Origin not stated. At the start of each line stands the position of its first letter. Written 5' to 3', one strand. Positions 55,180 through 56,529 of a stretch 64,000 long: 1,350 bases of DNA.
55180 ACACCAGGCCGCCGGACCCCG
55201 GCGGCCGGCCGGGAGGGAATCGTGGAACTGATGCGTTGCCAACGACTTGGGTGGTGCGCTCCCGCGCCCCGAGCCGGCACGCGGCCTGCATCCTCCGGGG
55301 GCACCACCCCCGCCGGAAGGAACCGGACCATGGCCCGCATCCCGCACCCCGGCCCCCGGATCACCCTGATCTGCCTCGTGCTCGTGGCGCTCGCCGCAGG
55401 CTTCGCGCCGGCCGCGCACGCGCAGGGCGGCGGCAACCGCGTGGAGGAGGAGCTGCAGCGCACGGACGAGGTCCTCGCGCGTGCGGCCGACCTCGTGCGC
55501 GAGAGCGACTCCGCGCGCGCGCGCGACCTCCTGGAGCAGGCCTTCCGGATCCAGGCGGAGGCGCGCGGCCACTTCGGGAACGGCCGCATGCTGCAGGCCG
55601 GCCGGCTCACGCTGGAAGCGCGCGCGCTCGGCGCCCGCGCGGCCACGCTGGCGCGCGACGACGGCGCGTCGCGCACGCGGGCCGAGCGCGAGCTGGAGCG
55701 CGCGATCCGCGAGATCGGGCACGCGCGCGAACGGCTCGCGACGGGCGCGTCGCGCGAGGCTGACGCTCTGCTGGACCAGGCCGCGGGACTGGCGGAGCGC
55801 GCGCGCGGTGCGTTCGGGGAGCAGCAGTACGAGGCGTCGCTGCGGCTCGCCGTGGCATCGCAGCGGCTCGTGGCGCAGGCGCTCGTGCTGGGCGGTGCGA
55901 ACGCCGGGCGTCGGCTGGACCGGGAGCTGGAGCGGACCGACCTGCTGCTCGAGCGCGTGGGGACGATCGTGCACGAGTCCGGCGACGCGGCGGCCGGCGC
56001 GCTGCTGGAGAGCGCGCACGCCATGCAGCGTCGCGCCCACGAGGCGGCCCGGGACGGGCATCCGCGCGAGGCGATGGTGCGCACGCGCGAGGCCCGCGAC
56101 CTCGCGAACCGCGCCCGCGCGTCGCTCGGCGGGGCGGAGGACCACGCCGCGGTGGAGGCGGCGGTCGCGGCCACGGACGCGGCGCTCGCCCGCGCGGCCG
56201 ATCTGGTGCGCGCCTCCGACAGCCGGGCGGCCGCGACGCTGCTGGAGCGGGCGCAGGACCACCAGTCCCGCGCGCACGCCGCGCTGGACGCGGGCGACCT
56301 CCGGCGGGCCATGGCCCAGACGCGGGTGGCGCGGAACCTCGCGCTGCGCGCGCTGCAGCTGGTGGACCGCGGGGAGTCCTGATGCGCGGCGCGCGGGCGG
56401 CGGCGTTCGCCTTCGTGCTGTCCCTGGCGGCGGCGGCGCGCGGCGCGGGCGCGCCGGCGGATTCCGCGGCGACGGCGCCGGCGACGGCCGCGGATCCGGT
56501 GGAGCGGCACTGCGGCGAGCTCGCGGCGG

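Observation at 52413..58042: Sigma-54-driven envelope module: HK, NtrC-type activator, -24/-12 promoter, tandem-repeat helical protein, small protein and outer-membrane barrel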

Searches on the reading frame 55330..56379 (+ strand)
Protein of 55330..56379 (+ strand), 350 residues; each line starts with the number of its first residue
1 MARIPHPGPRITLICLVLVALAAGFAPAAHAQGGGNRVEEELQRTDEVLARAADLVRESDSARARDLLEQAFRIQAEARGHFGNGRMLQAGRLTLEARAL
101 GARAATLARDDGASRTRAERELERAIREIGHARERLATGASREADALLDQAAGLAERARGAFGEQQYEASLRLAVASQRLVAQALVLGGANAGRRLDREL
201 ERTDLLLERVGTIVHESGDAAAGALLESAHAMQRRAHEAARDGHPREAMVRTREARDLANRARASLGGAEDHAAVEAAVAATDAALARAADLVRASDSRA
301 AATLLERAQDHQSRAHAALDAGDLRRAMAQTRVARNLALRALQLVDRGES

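Call 7: search_protein_families(library=pfam, max_evalue=0.01, proteins=[window:55330-56379:+])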
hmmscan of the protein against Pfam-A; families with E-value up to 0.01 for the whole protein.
seq(350 aa): 1 family
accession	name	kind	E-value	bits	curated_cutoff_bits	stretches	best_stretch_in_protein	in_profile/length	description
PF10938.13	YfdX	-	3.6e-05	24.2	26.6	0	125-160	1-36/149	YfdX protein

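Call 10: find_homologous_proteins(query=window:55330-56379:+)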
Query seq(350 aa) (350 aa): 16 proteins with E <= 0.001 among 8000 candidates.
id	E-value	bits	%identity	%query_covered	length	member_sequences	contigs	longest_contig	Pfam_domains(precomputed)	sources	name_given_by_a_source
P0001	3.8e-198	675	100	100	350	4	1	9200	-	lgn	-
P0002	8.1e-166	569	87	100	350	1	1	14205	-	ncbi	-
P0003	5.2e-101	357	62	99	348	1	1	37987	-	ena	-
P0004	6.5e-97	343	63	92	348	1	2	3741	-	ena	-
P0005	1.1e-81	293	59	93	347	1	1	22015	-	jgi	jgi:hypothetical protein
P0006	1.2e-81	293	55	92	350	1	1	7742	-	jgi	jgi:hypothetical protein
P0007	2.2e-79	286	52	97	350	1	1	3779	-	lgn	-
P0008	3.1e-79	285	56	95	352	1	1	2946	-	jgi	jgi:hypothetical protein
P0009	6.6e-79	284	55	94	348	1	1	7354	-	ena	-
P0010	1.2e-75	273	55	89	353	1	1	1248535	-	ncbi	ncbi:MAG: hypothetical protein U0167_09700 [bacterium]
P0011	2.8e-70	256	51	97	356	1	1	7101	-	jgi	jgi:tetratricopeptide (TPR) repeat protein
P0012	4.9e-70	255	53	95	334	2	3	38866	-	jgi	jgi:tetratricopeptide (TPR) repeat protein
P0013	4.2e-67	245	48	97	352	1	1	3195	-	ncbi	-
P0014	1.7e-61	227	49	96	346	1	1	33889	-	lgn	-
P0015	1.1e-57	214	45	95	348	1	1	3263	-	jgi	-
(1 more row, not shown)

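Call 12: find_encoding_contigs(protein=P0010, flank=10000, max_places=2)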
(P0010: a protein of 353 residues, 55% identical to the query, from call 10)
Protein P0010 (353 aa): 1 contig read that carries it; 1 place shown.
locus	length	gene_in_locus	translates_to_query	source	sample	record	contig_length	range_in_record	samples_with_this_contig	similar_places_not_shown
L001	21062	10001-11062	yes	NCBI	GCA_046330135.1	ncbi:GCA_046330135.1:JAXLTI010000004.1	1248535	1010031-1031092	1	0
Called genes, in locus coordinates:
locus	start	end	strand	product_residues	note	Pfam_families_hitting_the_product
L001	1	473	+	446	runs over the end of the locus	PF26314:MptA_B_family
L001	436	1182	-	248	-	PF00535:Glycos_transf_2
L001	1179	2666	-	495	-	PF13506:Glyco_transf_21, PF00535:Glycos_transf_2, PF13641:Glyco_tranf_2_3, PF13632:Glyco_trans_2_3, PF03552:Cellulose_synt (weak)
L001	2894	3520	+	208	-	PF07638:Sigma70_ECF, PF04542:Sigma70_r2, PF22233:PhyR_sigma-like (faint), PF08281:Sigma70_r4_2, PF04545:Sigma70_r4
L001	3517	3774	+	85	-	PF13490:zf-HC2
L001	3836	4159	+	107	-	PF00085:Thioredoxin, PF14595:Thioredoxin_9 (weak), PF13098:Thioredoxin_2, PF13905:Thioredoxin_8 (faint)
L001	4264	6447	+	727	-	-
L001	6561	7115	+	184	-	PF00578:AhpC-TSA, PF08534:Redoxin, PF13905:Thioredoxin_8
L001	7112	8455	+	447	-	PF00512:HisKA, PF10090:HPTransfase (weak), PF13581:HATPase_c_2 (weak), PF02518:HATPase_c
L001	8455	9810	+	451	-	PF00072:Response_reg, PF00158:Sigma54_activat, PF14532:Sigma54_activ_2, PF00004:AAA, PF07724:AAA_2 (weak), PF07728:AAA_5, PF25601:AAA_lid_14, PF02954:HTH_8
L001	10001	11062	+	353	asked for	-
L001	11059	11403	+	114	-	-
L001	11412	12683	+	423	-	-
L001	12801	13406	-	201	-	PF13505:OMP_b-brl, PF13568:OMP_b-brl_2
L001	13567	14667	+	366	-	PF00512:HisKA, PF13581:HATPase_c_2 (weak), PF02518:HATPase_c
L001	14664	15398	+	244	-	PF00072:Response_reg, PF00486:Trans_reg_C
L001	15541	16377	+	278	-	PF01435:Peptidase_M48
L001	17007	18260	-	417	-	PF14870:PSII_BNR (faint)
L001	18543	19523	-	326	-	PF04495:GRASP55_65 (faint), PF00595:PDZ, PF13180:PDZ_2, PF14685:PDZ_Tricorn (faint), PF17820:PDZ_6, PF00595:PDZ (weak), PF13180:PDZ_2, PF17820:PDZ_6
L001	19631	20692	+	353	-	PF13088:BNR_2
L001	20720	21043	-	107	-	-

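Call 13: find_encoding_contigs(protein=P0003, flank=10000, max_places=2)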
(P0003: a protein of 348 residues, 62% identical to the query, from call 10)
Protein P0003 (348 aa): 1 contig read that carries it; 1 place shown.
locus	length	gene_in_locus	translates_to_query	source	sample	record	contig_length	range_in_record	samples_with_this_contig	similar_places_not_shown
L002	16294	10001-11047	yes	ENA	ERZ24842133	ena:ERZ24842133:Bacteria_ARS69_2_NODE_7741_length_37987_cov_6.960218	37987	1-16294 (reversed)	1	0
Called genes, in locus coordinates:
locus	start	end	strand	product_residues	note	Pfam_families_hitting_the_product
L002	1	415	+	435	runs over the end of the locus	PF26314:MptA_B_family, PF09594:GT87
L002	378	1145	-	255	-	PF00535:Glycos_transf_2, PF13641:Glyco_tranf_2_3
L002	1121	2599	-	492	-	PF13506:Glyco_transf_21, PF00535:Glycos_transf_2, PF13641:Glyco_tranf_2_3, PF13632:Glyco_trans_2_3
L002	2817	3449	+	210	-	PF07638:Sigma70_ECF (weak), PF04542:Sigma70_r2, PF08281:Sigma70_r4_2, PF04545:Sigma70_r4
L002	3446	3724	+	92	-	PF13490:zf-HC2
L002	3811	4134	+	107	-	PF00085:Thioredoxin, PF14595:Thioredoxin_9 (weak), PF13098:Thioredoxin_2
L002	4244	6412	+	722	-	-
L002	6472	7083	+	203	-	PF00578:AhpC-TSA, PF08534:Redoxin, PF13905:Thioredoxin_8 (weak)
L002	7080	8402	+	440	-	PF00512:HisKA, PF13581:HATPase_c_2 (weak), PF02518:HATPase_c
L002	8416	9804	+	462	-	PF00072:Response_reg, PF00158:Sigma54_activat, PF14532:Sigma54_activ_2, PF00004:AAA (weak), PF07724:AAA_2 (weak), PF07728:AAA_5, PF25601:AAA_lid_14, PF02954:HTH_8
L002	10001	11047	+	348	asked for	-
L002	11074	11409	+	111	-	-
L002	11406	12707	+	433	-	-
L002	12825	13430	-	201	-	PF13505:OMP_b-brl, PF13568:OMP_b-brl_2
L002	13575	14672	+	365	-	PF00512:HisKA, PF02518:HATPase_c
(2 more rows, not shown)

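Call 14: find_encoding_contigs(protein=P0012, flank=10000, max_places=2)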
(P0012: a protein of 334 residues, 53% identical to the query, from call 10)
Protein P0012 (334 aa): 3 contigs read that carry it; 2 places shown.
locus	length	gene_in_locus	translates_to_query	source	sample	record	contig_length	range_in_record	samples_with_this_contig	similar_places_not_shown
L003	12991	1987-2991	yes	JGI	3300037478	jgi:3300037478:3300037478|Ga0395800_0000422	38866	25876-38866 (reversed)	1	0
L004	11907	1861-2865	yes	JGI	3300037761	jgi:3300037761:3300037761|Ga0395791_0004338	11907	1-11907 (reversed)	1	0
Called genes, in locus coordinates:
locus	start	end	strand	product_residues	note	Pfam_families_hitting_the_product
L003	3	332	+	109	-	?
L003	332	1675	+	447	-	PF00072:Response_reg, PF00158:Sigma54_activat, PF14532:Sigma54_activ_2, PF00004:AAA (weak), PF07724:AAA_2 (faint), PF07728:AAA_5, PF25601:AAA_lid_14, PF02954:HTH_8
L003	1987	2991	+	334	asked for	-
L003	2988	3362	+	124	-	-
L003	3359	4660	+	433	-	-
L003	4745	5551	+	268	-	PF01435:Peptidase_M48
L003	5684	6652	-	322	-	PF13180:PDZ_2, PF14685:PDZ_Tricorn (faint), PF17820:PDZ_6, PF00595:PDZ (weak), PF13180:PDZ_2, PF17820:PDZ_6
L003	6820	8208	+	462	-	PF13088:BNR_2 (weak), PF02012:BNR (faint)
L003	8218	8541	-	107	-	-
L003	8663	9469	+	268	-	PF00378:ECH_1, PF16113:ECH_2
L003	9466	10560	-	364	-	PF00155:Aminotran_1_2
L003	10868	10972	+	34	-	-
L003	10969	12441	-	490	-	-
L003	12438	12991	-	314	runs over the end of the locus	-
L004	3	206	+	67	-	?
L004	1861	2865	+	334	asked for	-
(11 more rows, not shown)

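Call 17: find_related_loci(query=A1, collection=genome_contigs, flank=10000)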
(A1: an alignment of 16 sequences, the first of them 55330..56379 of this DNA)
Query A1 (350 aa) in genome_contigs; peptide patterns used: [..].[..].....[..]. (x = any residue, [..] = any of these).
108 stretches matched a pattern; 18 encode a relative of the query (tblastn E <= 1e-3); 18 distinct loci.
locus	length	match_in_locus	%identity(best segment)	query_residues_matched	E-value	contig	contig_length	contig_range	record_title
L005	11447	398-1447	87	1-350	3e-163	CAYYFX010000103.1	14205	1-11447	MAG TPA_asm: uncultured Gemmatimonadota bacterium isolate SRP239054_co1_84 genome assembly, contig: NODE_3099_length_142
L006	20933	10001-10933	55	33-345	7e-83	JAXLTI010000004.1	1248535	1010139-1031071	MAG: bacterium isolate STL-ARS1 C1.278.fa-4, whole genome shotgun sequence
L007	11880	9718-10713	52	17-346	7e-80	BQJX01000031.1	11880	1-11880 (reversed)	MAG: Gemmatimonadota bacterium DHS20C21 DNA, sequence031, whole genome shotgun sequence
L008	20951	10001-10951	48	32-348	3e-66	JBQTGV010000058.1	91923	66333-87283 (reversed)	MAG: Candidatus Eiseniibacteriota bacterium isolate SAR286 c_000000185033, whole genome shotgun sequence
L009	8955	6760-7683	49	37-345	3e-61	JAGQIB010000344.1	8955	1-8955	MAG: Gemmatimonadetes bacterium isolate HKST-UBA01 2011-04-20_1_(paired)_contig_351693, whole genome shotgun sequence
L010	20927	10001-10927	48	37-345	5e-59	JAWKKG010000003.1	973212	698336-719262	MAG: bacterium isolate BC1.91 BC1.91.fa-3, whole genome shotgun sequence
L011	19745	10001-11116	37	5-348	4e-37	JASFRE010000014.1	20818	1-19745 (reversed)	MAG: Candidatus Eiseniibacteriota bacterium isolate D1103M02metaG_Bin_100 D1103M02metaG_FD_scaffold_432_c1, whole genome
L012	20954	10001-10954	35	36-345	3e-22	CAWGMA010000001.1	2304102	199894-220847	MAG: Candidatus Eisenbacteria bacterium isolate MFD09779.bin.1.77 genome assembly, contig: contig_2316, whole genome sho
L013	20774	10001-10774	28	11-268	3e-14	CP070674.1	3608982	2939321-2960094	MAG: Candidatus Zixiibacteriota bacterium isolate bin72 chromosome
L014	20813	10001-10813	29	12-270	3e-10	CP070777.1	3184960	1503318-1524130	MAG: Candidatus Zixiibacteriota bacterium isolate bin19 chromosome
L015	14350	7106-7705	28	1-209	1e-8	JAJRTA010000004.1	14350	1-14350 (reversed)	MAG: Candidatus Zixiibacteriota bacterium isolate Dive96_bin1.186 k141_154639, whole genome shotgun sequence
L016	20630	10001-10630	32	32-346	1e-9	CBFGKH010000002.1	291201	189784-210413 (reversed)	MAG: candidate division WOR-3 bacterium isolate SZTDM_202207_bins_15.1 genome assembly, contig: NODE_2_length_291201_cov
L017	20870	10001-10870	29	1-311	2e-7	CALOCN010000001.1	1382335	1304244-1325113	MAG: Candidatus Eiseniibacteriota bacterium isolate LOGT_bin.0075 genome assembly, contig: contig_1932, whole genome sho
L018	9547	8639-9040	33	184-316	9e-7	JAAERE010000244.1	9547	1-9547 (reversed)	MAG: bacterium isolate Gpa_37 GpaG_CONTIG1749704, whole genome shotgun sequence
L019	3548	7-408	34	184-316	2e-6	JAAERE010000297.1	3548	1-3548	MAG: bacterium isolate Gpa_37 GpaG_CONTIG2245539, whole genome shotgun sequence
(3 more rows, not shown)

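Call 18: find_related_loci(query=A1, collection=metagenome_contigs, flank=6000)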
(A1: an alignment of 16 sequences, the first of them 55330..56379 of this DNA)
Query A1 (350 aa) in metagenome_contigs; peptide patterns used: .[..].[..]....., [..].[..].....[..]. (x = any residue, [..] = any of these).
312 stretches matched a pattern; 32 encode a relative of the query (tblastn E <= 1e-3); 32 distinct loci.
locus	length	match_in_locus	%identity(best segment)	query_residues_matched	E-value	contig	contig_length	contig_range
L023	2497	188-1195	48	16-350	1e-70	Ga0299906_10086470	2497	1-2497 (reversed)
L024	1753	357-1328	49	26-345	6e-66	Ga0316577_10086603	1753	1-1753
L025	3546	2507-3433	48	36-344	2e-59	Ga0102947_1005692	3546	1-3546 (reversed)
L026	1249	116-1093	48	17-344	6e-63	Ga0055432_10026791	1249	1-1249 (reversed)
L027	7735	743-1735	38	19-341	1e-35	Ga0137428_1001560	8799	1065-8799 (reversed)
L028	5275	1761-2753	38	19-341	1e-35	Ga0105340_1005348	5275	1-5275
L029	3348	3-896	39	29-346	2e-32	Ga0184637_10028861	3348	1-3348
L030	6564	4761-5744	32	15-348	1e-28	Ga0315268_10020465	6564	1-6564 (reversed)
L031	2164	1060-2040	37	16-344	1e-28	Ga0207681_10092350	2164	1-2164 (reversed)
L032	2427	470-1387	37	36-344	9e-28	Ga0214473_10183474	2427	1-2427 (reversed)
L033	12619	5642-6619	35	13-346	1e-25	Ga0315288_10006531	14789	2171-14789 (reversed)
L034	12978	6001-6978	35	13-346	1e-25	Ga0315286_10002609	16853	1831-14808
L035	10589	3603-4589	31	10-345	6e-24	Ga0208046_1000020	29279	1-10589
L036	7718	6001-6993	32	10-347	6e-24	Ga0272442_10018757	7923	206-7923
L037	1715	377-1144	32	19-270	1e-17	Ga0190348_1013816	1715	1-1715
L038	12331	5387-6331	32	29-345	2e-16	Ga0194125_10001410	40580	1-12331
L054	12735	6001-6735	28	23-262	2e-7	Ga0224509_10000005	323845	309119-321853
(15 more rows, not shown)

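Call 35: predict_structure(alignment_id=A1)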
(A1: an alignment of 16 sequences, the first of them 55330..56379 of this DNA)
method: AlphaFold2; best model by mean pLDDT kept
length: 350 residues; sequences in the alignment: 16
mean_pLDDT: 89.4   pTM: 0.52
mean pLDDT of the five models: 89.4, 87.2, 86.5, 85.7, 85.5
residues with pLDDT >= 90: 260; 70-90: 48; 50-70: 32; < 50: 10
segments of 3 or more residues with pLDDT < 50: 1-3, 24-26, 28-31
pLDDT, mean of each block of 10 residues (from residue 1): 52 68 48 76 97 93 96 98 94 97 96 95 97 81 93 98 95 98 85 82 95 86 97 97 90 97 82 89 95 92 97 98 94 95 84
secondary structure, 60 per line:
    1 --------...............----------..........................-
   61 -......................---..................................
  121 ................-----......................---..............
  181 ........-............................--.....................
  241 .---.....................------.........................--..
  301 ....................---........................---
elements in order: H9-23 H34-59 H62-83 H87-136 H142-163 H167-188 H190-217 H220-241 H245-265 H272-296 H299-320 H324-347

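Call 43: search_protein_families(library=pfam, alignment_id=A1, max_evalue=1)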
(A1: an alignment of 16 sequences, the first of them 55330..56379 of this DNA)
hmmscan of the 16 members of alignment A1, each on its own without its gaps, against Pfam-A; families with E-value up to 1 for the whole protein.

A. member 1, window:55330-56379:+ (350 aa): 1 family
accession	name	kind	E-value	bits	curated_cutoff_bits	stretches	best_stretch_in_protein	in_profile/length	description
PF10938.13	YfdX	-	3.6e-05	24.2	26.6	2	125-160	1-36/149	YfdX protein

B. families by the number of members that match (of 16 scanned): 17 families
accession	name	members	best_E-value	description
PF10938.13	YfdX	10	3.6e-05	YfdX protein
PF08590.15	DUF1771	4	0.00048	Domain of unknown function (DUF1771)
PF04010.18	DUF357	3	0.016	Protein of unknown function (DUF357)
PF21760.3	SecD_1st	2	0.0047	Protein translocase subunit SecDF, P1 domain, N-terminal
PF04956.18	TrbC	2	0.1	TrbC/VIRB2 pilin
PF18571.6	VWA_3_C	1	0.0014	von Willebrand factor type A C-terminal domain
PF17866.7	AAA_lid_6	1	0.029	AAA lid domain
PF23578.1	DGKI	1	0.07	Diacylglycerol kinase iota-like domain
PF00808.29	CBFD_NFYB_HMF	1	0.076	Histone-like transcription factor (CBF/NF-Y) and archaeal histone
PF14938.12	SNAP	1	0.09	Soluble NSF attachment protein, SNAP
PF25642.1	DUF7944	1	0.12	Domain of unknown function (DUF7944)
PF19824.4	Tlp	1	0.13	Small, acid-soluble spore protein Tlp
PF09828.14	ChrB_C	1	0.27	ChrB, C-terminal domain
PF19585.4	DUF6092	1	0.37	Family of unknown function (DUF6092)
PF03833.19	PolC_DP2_N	1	0.51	DNA polymerase II large subunit DP2, N-terminal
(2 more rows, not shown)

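Call 44: search_solved_structures(query=A1, max_evalue=1)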
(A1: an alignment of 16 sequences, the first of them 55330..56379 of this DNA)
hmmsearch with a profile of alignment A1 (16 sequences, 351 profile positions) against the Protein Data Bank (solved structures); distinct sequences matched with E-value up to 1: 4.
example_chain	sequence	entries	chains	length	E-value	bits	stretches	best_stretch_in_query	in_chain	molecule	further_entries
5cwq_A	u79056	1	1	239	0.065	15.8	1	58-164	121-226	Designed helical repeat protein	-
9s7t_B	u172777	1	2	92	0.36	13.4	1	228-262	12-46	DBS5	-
8xo4_B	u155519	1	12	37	0.42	13.1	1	33-60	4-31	Measles virus fusion inhibitor M1EK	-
8xyv_A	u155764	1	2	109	0.59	12.7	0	126-162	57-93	De novo designed protein 0705-5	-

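Call 57: search_protein_families(library=ncbifam, max_evalue=0.1, proteins=[window:55330-56379:+])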
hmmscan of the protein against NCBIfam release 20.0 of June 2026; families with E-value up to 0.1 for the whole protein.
window:55330-56379:+ (350 aa): 0 families

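Call 62: search_protein_representatives(alignment_id=A1)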
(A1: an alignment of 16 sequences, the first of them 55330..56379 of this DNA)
Query: 16 sequences, 351 profile positions. Proteins with E-value up to 0.001 (for the whole library): 1066; up to 1e-10: 747; up to 1e-30: 225. The best 150 are listed.
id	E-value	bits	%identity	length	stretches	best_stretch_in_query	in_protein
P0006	6.2e-142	489.5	-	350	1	1-350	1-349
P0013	2.5e-134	464.5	-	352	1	7-349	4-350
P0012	2.4e-132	458.0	-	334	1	19-350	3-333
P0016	6.4e-126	436.9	-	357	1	1-350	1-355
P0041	1.7e-122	425.6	-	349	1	15-349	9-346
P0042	2.8e-117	408.4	-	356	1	11-348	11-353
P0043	5.8e-111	387.7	-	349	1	7-350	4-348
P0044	4.7e-105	368.2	-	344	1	10-343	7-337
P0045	3.1e-103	362.3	-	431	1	24-348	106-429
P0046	3.6e-101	355.5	-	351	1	11-347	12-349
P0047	1.2e-100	353.8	-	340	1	12-350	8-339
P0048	2.4e-94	333.0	-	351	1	8-344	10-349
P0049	4.3e-84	299.3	-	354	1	8-342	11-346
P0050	4.6e-84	299.2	-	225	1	128-350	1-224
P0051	2.7e-77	276.9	-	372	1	11-346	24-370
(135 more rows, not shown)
